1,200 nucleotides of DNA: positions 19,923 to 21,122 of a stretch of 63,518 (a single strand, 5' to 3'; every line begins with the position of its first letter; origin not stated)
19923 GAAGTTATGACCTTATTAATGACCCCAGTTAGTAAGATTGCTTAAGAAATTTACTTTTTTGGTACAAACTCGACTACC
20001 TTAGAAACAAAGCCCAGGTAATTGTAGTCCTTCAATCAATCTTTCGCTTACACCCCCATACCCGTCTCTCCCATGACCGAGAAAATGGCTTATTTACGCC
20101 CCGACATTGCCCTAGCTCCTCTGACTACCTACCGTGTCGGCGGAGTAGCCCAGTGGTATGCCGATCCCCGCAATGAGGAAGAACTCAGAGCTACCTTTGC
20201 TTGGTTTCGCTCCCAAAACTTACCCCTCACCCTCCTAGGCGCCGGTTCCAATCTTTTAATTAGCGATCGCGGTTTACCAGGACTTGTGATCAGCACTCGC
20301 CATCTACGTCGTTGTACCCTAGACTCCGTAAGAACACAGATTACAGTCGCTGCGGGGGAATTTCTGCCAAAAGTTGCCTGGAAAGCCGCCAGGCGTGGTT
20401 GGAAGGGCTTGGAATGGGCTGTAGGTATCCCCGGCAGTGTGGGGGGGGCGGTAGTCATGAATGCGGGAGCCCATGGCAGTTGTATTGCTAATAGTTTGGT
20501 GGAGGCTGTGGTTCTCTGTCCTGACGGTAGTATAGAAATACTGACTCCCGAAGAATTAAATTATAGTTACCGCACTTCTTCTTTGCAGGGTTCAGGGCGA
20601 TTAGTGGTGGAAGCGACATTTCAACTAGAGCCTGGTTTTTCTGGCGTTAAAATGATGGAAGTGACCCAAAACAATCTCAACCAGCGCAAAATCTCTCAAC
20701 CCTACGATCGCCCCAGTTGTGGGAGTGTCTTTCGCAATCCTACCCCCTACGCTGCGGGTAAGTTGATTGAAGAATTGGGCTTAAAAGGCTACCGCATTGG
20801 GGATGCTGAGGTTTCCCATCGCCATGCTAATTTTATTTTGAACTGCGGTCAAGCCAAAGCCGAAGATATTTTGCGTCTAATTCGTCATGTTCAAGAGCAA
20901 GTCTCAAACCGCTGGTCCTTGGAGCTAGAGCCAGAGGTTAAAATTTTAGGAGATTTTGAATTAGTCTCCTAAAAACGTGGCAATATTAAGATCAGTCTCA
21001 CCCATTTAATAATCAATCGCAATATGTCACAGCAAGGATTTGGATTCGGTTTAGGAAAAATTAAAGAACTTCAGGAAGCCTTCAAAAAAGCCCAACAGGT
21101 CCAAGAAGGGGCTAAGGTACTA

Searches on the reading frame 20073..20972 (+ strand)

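Call 58: search_protein_families(library=pfam, proteins=[window:20073-20972:+], max_evalue=1e-8)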
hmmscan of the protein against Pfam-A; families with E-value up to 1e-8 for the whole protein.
window:20073-20972:+ (299 aa): 2 families
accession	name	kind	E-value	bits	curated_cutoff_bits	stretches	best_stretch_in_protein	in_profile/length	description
PF02873.21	MurB_C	-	1.4e-35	121.9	27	1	197-292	5-99/99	UDP-N-acetylenolpyruvoylglucosamine reductase, C-terminal domain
PF01565.28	FAD_binding_4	-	3e-25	89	26.4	1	29-155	4-136/139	FAD binding domain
